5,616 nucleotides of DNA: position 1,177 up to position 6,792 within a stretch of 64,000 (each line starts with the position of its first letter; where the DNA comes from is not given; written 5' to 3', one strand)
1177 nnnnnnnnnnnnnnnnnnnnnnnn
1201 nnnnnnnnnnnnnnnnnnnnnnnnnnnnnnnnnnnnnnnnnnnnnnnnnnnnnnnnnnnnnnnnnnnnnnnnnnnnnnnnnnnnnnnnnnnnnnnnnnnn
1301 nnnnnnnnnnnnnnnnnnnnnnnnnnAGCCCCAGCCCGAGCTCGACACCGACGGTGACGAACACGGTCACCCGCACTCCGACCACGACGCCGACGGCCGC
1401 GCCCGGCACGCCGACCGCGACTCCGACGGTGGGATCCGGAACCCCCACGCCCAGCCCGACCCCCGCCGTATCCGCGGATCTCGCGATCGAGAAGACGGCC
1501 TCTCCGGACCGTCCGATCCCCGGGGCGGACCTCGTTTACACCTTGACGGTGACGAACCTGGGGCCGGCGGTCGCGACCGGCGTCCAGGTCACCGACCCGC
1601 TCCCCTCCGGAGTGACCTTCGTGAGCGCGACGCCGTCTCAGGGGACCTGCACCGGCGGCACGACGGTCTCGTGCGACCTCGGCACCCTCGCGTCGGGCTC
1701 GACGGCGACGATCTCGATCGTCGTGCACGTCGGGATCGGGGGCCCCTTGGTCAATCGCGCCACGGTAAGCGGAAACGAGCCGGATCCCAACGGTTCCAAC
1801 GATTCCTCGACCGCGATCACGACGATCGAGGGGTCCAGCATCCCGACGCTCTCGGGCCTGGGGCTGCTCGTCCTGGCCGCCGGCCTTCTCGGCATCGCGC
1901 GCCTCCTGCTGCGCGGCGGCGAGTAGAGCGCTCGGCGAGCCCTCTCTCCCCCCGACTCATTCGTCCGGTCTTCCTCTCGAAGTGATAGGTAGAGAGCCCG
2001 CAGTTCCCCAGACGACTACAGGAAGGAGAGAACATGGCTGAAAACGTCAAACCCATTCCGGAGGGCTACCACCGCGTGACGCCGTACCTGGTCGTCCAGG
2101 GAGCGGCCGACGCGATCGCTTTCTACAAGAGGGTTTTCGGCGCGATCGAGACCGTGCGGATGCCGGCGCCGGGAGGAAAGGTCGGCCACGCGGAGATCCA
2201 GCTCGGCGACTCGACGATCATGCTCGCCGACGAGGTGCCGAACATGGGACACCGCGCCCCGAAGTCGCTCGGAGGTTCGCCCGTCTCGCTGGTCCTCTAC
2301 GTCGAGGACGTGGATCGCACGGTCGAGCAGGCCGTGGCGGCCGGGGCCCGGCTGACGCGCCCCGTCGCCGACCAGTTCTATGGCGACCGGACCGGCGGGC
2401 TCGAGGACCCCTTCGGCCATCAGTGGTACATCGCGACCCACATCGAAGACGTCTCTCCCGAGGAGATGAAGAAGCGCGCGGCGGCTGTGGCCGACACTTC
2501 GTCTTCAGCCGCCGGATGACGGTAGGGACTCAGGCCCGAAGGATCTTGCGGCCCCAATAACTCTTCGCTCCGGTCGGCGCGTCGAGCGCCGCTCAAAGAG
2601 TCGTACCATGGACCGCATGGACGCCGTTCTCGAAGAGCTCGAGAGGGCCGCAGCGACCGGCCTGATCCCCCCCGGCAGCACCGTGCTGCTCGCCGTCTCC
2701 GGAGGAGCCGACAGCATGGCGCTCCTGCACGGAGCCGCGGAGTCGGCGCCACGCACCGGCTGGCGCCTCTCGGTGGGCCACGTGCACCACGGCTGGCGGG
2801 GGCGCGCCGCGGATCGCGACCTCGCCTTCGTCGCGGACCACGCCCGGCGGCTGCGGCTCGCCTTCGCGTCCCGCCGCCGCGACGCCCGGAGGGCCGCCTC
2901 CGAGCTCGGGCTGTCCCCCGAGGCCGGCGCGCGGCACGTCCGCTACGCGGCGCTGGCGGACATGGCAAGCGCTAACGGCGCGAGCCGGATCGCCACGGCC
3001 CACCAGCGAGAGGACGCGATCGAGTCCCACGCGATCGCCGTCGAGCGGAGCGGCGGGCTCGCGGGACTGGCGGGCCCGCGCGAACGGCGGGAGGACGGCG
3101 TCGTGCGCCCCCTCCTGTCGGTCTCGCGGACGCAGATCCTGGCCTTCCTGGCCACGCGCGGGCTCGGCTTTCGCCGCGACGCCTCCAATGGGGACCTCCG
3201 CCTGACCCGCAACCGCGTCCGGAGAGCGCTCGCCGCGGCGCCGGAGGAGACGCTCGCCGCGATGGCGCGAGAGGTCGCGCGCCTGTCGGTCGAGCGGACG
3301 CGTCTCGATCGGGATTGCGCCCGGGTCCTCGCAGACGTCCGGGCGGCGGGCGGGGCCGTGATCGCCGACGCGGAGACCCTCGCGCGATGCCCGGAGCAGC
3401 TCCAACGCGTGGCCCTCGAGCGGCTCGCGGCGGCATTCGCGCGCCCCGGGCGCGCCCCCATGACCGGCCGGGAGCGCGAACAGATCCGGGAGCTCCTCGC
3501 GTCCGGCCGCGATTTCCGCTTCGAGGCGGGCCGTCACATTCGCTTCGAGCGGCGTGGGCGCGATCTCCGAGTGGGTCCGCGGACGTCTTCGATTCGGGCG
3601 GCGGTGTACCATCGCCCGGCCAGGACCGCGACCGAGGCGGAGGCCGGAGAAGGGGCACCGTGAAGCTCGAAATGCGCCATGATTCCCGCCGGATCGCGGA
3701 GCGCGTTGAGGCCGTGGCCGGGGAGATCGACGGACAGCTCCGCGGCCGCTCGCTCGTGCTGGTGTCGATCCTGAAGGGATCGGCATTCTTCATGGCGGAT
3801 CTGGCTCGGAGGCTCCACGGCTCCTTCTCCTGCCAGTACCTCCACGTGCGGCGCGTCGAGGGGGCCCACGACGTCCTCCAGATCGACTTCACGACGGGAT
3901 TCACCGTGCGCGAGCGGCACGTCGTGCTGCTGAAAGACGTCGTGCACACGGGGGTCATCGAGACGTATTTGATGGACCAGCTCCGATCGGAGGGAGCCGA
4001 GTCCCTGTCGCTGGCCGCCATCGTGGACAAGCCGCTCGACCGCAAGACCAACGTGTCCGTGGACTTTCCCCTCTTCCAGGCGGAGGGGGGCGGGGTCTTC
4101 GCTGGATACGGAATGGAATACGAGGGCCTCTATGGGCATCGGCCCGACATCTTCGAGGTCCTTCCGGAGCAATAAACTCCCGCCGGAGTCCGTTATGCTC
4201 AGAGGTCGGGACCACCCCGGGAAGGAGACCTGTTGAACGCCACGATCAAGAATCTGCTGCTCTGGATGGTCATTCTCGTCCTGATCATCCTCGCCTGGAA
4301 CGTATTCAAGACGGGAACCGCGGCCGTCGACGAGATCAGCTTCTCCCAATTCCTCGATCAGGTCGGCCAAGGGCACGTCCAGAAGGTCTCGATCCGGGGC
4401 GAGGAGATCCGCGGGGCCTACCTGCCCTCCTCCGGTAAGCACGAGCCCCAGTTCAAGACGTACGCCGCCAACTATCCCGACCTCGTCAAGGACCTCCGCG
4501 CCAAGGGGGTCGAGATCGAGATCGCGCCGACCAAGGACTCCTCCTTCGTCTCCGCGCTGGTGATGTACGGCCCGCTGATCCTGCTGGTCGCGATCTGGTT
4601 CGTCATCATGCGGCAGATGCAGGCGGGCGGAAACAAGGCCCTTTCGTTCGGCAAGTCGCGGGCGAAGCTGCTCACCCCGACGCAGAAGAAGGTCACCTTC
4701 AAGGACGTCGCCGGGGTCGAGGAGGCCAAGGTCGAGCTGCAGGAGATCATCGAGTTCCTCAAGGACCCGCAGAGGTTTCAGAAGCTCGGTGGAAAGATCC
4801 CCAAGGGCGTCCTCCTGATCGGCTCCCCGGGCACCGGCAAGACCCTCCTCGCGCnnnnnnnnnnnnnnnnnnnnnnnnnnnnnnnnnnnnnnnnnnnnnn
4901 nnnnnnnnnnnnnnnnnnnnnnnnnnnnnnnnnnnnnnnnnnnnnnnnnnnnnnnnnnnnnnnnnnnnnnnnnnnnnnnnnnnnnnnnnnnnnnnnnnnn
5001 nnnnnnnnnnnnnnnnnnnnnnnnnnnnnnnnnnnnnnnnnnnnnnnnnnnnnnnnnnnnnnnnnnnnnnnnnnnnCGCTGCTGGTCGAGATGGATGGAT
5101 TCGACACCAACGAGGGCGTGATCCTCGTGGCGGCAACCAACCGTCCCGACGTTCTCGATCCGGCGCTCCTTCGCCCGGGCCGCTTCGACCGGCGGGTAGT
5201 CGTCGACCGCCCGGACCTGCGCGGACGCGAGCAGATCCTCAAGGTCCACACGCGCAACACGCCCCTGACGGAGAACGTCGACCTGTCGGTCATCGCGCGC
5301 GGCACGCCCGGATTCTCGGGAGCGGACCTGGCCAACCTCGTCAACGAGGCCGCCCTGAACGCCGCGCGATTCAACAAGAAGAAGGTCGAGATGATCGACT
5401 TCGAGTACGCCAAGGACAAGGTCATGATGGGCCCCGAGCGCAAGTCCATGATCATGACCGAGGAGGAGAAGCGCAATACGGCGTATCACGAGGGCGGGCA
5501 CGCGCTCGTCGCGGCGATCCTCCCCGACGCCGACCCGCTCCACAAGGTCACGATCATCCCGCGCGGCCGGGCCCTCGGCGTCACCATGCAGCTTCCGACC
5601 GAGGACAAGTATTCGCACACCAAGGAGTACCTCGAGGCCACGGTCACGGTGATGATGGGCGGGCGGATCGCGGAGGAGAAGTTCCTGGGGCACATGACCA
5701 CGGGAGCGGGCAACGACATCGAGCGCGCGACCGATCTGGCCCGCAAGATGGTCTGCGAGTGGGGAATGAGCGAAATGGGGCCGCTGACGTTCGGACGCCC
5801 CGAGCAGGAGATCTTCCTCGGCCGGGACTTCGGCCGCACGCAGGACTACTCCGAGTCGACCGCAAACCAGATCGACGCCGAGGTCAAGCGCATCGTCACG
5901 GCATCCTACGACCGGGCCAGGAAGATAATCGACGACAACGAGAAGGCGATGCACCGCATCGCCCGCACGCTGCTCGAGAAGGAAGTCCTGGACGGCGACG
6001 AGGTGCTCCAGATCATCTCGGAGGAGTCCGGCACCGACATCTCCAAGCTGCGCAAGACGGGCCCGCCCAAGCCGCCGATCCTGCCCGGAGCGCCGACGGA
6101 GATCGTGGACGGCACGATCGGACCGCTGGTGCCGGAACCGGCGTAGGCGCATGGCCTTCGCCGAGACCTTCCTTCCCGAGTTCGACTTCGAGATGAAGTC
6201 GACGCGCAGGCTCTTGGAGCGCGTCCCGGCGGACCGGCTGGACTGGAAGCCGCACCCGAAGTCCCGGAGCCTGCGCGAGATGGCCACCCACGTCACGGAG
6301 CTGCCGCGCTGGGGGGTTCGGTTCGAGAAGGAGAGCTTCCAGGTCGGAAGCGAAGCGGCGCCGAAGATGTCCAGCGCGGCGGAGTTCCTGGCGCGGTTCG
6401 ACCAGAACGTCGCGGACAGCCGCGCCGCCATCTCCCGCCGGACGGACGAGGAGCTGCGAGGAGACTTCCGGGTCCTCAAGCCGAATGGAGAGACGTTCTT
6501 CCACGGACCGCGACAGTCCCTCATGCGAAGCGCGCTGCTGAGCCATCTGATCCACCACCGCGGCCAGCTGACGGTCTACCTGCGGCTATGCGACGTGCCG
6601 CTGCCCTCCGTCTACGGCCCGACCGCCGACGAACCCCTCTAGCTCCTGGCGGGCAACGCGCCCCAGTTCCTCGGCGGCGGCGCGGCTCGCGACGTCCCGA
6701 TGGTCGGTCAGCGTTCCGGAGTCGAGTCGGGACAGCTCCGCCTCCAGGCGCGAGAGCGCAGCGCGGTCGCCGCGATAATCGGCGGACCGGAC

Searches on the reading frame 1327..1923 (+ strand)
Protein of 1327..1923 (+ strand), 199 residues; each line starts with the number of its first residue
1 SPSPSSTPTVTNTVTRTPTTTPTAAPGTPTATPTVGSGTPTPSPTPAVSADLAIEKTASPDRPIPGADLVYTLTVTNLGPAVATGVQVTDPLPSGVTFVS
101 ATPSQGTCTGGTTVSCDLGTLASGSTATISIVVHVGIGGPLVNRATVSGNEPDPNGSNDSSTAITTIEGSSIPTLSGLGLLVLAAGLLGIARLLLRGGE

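Call 80: search_protein_families(library=ncbifam, proteins=[window:1327-1923:+], max_evalue=1)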
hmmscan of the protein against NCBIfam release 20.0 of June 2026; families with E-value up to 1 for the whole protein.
window:1327-1923:+ (199 aa): 3 families
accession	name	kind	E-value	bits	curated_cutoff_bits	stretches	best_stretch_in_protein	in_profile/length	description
TIGR01451.2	B_ant_repeat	repeat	2e-15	56.5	24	1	56-106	1-51/53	DUF11 type repeat protein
NF033207.2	midcut_by_XrtH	subfamily_domain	0.0006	19.9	45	1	160-197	25-62/175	midcut-by-XrtH protein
TIGR04174.1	IPTL_CTERM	subfamily_domain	0.64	10.4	20.5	0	172-196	1-25/27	IPTL-CTERM sorting domain-containing protein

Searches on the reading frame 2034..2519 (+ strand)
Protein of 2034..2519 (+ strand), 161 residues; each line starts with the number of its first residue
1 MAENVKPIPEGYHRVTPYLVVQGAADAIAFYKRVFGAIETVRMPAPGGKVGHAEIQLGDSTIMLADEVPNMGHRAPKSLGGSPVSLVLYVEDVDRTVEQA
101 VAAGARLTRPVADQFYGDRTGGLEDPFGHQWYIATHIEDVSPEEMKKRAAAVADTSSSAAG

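Call 56: search_protein_families(library=pfam, proteins=[window:2034-2519:+], max_evalue=0.001)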
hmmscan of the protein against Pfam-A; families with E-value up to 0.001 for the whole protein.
window:2034-2519:+ (161 aa): 4 families
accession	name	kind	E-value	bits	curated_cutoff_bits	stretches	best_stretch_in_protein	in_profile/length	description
PF00903.31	Glyoxalase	-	9.6e-16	58.7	20.6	1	19-131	7-119/121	Glyoxalase/Bleomycin resistance protein/Dioxygenase superfamily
PF18029.7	Glyoxalase_6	-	7.1e-08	33.5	23.6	1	23-131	8-103/106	Glyoxalase-like domain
PF22656.2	At5g48480-like_N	-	3.2e-07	30.4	27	1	23-66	8-58/59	Glyoxalase At5g48480-like, N-terminal domain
PF13669.12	Glyoxalase_4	-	0.00077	20.2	27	0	20-114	6-101/109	Glyoxalase/Bleomycin resistance protein/Dioxygenase superfamily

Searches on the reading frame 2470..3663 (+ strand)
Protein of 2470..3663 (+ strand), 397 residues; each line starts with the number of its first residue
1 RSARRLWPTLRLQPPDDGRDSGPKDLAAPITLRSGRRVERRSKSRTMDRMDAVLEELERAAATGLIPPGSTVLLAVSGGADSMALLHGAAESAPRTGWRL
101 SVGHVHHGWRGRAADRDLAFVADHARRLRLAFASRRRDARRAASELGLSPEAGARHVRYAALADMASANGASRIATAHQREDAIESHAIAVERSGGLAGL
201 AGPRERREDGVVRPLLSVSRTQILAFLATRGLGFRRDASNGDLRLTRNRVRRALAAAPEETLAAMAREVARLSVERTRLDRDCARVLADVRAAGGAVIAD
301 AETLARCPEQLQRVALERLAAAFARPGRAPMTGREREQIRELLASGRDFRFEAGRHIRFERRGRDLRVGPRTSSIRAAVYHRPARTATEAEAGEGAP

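Call 56: search_protein_families(library=pfam, proteins=[window:2470-3663:+], max_evalue=0.001)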
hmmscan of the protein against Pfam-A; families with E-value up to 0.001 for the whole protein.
window:2470-3663:+ (397 aa): 1 family
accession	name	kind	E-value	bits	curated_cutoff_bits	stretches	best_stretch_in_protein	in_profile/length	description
PF01171.26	ATP_bind_3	-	2.7e-39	135.2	27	1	72-252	2-181/182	PP-loop family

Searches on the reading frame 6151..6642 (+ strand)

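Call 56: search_protein_families(library=pfam, proteins=[window:6151-6642:+], max_evalue=0.001)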
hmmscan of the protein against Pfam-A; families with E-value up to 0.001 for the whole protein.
window:6151-6642:+ (163 aa): 3 families
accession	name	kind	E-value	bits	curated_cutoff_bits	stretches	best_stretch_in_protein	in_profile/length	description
PF05163.17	DinB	-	2.9e-10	40.8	23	1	6-158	7-156/165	DinB family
PF12867.12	DinB_2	-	2.1e-06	28.6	24.8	1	12-140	3-128/128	DinB superfamily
PF04978.18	MST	-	0.00018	22.4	27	0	16-141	11-141/149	Mycothiol-S-transferase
